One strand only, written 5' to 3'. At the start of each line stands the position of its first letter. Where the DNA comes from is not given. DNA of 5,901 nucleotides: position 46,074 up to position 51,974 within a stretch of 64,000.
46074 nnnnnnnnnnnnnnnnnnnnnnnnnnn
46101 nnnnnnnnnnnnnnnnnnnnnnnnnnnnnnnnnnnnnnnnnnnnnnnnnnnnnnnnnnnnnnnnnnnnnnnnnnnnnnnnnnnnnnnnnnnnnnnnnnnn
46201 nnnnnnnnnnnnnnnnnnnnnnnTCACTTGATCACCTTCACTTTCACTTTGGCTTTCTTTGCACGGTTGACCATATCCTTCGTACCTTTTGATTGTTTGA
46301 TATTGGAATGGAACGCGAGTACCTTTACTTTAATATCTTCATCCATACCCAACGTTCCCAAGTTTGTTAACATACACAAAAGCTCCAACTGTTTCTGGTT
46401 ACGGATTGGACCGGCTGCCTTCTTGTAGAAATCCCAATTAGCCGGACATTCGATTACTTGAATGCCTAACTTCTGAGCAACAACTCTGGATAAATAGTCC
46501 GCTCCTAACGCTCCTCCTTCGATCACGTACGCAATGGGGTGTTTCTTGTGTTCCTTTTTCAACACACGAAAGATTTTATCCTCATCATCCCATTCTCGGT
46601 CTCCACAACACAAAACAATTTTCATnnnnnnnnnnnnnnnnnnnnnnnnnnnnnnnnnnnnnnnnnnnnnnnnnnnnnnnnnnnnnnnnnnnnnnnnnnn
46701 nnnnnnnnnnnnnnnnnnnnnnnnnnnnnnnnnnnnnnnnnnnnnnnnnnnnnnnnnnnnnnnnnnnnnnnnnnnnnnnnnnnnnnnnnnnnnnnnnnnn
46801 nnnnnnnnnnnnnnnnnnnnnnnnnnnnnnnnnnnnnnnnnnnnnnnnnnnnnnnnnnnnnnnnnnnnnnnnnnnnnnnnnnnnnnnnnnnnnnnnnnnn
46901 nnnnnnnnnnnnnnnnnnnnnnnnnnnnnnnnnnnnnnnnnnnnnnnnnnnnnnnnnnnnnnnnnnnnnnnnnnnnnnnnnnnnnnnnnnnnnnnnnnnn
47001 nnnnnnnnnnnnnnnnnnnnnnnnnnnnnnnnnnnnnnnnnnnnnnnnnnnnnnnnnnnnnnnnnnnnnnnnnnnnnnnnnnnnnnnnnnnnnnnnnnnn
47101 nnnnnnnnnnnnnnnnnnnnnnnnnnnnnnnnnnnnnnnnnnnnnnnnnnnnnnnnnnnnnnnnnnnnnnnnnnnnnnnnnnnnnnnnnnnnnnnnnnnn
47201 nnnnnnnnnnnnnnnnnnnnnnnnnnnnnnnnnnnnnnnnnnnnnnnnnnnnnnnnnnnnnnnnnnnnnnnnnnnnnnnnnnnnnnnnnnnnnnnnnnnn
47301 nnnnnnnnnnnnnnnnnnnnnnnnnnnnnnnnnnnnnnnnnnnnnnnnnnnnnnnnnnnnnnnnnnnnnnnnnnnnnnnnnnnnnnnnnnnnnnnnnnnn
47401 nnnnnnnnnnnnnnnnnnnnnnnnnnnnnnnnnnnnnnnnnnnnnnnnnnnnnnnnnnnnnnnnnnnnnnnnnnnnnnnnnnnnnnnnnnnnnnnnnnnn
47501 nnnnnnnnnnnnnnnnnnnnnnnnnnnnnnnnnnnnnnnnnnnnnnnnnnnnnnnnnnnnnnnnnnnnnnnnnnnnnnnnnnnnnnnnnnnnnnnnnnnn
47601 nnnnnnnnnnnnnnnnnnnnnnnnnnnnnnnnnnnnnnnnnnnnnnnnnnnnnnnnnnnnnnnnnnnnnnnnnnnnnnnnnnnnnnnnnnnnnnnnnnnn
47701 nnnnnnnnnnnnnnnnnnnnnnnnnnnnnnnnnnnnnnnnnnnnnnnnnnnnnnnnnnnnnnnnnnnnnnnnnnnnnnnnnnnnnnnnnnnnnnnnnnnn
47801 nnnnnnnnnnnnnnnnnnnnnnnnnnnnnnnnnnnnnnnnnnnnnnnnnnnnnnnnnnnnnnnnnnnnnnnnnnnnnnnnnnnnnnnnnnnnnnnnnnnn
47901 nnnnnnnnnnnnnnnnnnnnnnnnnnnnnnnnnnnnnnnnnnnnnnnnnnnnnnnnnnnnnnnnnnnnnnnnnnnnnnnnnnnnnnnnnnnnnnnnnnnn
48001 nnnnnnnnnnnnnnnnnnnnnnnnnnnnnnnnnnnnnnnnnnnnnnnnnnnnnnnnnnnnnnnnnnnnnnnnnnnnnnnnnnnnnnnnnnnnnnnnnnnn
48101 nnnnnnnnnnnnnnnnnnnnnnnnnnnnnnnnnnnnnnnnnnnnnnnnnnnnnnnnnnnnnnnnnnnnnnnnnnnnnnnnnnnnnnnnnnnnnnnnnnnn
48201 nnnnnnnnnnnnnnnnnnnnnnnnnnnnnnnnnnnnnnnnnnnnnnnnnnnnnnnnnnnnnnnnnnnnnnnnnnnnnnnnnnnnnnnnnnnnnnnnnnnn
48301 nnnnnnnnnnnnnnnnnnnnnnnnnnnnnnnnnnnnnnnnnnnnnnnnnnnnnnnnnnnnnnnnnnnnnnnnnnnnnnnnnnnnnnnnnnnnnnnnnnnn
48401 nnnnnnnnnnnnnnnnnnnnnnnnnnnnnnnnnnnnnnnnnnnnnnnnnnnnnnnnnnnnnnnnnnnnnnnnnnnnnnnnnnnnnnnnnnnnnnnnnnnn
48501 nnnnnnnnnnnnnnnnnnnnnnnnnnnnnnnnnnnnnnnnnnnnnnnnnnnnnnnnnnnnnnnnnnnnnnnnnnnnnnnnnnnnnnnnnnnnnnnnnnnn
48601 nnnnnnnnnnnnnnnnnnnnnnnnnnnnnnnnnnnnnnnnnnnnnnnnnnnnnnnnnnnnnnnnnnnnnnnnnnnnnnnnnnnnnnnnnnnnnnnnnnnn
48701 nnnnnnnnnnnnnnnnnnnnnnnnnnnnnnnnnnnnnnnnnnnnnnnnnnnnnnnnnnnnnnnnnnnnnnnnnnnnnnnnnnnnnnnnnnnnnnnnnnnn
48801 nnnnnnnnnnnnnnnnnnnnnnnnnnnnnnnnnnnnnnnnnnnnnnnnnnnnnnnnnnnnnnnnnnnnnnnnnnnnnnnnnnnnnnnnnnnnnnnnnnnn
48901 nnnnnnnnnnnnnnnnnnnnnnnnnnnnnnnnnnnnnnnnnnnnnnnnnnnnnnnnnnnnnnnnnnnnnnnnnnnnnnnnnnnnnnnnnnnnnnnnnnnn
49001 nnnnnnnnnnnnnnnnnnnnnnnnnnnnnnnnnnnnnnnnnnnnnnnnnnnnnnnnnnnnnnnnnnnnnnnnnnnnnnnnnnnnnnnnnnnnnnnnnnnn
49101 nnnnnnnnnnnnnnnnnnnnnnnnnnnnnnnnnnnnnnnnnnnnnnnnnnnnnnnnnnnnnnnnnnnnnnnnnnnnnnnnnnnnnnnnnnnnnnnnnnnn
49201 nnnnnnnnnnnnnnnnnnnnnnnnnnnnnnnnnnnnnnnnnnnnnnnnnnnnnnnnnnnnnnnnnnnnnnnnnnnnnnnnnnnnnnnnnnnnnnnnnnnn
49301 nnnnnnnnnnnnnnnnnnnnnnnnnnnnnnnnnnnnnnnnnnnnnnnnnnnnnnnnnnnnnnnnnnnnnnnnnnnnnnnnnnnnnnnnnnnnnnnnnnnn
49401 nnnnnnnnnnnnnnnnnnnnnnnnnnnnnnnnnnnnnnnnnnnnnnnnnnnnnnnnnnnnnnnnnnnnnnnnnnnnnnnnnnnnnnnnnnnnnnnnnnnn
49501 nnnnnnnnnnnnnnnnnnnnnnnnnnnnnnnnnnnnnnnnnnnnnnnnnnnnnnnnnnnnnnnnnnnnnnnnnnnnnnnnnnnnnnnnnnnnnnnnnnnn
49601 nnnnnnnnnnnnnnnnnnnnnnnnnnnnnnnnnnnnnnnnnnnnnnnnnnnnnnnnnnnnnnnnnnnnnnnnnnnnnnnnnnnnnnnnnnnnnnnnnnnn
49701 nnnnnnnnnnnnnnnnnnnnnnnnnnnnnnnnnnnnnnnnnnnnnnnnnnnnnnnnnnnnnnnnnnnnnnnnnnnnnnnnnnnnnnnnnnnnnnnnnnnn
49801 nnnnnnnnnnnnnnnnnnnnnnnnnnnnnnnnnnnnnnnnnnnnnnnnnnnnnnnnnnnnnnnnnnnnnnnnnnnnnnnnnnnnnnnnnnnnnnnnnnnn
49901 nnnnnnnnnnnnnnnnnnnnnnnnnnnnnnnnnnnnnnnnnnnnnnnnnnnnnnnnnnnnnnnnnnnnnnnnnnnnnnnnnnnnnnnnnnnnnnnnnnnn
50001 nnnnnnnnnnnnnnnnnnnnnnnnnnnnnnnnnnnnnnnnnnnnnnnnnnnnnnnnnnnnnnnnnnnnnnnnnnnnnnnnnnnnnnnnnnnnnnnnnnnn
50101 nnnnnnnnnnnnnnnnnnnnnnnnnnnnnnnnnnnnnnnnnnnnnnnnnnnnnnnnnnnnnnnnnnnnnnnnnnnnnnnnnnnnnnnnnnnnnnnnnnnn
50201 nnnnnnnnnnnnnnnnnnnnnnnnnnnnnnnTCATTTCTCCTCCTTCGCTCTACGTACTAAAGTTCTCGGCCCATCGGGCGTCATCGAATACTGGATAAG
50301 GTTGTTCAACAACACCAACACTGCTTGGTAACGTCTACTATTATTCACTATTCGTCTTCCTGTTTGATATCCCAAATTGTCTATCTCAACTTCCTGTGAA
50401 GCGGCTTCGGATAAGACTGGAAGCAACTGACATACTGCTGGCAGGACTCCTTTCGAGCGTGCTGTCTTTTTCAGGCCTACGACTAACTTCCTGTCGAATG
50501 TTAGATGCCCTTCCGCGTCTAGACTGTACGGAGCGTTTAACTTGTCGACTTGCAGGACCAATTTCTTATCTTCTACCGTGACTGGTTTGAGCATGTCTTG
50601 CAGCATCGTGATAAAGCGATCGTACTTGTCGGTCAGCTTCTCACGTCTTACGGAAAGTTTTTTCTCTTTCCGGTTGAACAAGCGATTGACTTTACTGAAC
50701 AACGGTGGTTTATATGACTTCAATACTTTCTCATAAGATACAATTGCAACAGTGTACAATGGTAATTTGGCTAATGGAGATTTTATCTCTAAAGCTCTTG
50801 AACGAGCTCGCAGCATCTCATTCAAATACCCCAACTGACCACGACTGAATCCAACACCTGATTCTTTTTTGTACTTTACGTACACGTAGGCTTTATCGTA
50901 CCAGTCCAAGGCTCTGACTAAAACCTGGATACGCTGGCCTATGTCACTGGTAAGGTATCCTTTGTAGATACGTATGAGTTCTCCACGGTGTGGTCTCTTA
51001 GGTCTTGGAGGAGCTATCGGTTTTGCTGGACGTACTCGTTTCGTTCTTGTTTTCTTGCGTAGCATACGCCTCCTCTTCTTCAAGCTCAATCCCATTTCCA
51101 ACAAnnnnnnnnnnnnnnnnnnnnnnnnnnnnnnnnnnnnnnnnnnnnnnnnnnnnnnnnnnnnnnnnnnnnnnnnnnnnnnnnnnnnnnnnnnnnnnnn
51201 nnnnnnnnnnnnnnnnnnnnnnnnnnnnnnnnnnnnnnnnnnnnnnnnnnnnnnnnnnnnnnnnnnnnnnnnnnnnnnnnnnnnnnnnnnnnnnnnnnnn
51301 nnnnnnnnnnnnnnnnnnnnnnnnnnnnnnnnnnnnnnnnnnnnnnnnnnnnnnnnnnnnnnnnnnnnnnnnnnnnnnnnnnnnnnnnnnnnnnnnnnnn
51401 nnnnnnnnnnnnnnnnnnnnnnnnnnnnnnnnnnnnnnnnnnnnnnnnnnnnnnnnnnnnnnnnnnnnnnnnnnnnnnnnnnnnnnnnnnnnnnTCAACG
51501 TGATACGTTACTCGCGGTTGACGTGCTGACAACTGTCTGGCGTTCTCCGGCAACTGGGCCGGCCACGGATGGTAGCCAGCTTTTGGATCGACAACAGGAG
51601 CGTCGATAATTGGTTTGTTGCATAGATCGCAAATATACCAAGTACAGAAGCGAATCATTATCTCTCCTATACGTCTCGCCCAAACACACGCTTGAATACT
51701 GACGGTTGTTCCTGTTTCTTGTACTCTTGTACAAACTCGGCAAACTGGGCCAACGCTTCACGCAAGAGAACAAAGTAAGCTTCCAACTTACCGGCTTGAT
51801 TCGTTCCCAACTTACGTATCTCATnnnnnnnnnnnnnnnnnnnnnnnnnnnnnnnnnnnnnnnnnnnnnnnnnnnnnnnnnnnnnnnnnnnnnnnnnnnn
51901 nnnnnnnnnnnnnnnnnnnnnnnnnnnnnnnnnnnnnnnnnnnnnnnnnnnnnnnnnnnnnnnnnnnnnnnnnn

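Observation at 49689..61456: Over-represented oriented 12-mer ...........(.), at least 10 copies within 12 kb, located inside genes in all three reading frames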

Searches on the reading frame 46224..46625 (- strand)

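Call 23: search_protein_families(library=pfam, proteins=[window:46224-46625:-], max_evalue=0.05)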
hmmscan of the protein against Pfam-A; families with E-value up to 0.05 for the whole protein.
window:46224-46625:- (133 aa): 1 family
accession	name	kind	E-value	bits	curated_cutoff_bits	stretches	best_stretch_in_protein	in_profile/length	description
PF10686.14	YAcAr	-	1.5e-14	53.9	28.2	1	3-65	2-64/66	YspA, cpYpsA-related SLOG family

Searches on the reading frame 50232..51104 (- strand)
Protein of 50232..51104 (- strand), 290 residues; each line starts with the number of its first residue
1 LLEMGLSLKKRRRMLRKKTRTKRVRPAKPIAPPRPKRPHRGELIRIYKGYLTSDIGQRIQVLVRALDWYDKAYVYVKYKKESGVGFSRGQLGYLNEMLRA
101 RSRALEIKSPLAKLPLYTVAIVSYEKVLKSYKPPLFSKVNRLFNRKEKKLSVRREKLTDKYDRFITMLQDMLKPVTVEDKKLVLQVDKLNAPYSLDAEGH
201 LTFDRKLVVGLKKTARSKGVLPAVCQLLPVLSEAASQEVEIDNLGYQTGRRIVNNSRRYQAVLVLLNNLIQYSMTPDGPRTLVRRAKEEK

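Call 8: search_protein_families(library=pfam, proteins=[window:50232-51104:-], max_evalue=0.01)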
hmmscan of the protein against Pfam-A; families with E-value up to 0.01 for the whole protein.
window:50232-51104:- (290 aa): 0 families

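Call 9: search_protein_families(library=phrogs, proteins=[window:50232-51104:-], max_evalue=0.001)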
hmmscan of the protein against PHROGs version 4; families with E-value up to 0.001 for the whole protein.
window:50232-51104:- (290 aa): 0 families

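Call 85: search_solved_structures(query=window:50232-51104:-, max_evalue=1)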
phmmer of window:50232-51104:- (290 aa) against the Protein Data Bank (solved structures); distinct sequences matched with E-value up to 1: 1.
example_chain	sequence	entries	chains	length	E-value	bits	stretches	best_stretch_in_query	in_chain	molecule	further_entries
7suk_SB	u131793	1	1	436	0.15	14.7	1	122-197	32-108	Nucleolar protein 58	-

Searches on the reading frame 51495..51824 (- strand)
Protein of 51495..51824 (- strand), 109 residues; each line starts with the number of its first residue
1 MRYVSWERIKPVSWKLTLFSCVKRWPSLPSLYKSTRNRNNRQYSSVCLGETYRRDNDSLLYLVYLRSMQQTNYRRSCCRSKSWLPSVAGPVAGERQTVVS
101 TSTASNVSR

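Call 86: search_protein_families(library=pfam, proteins=[window:51495-51824:-], max_evalue=0.01)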
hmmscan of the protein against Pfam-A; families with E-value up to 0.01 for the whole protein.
window:51495-51824:- (109 aa): 0 families
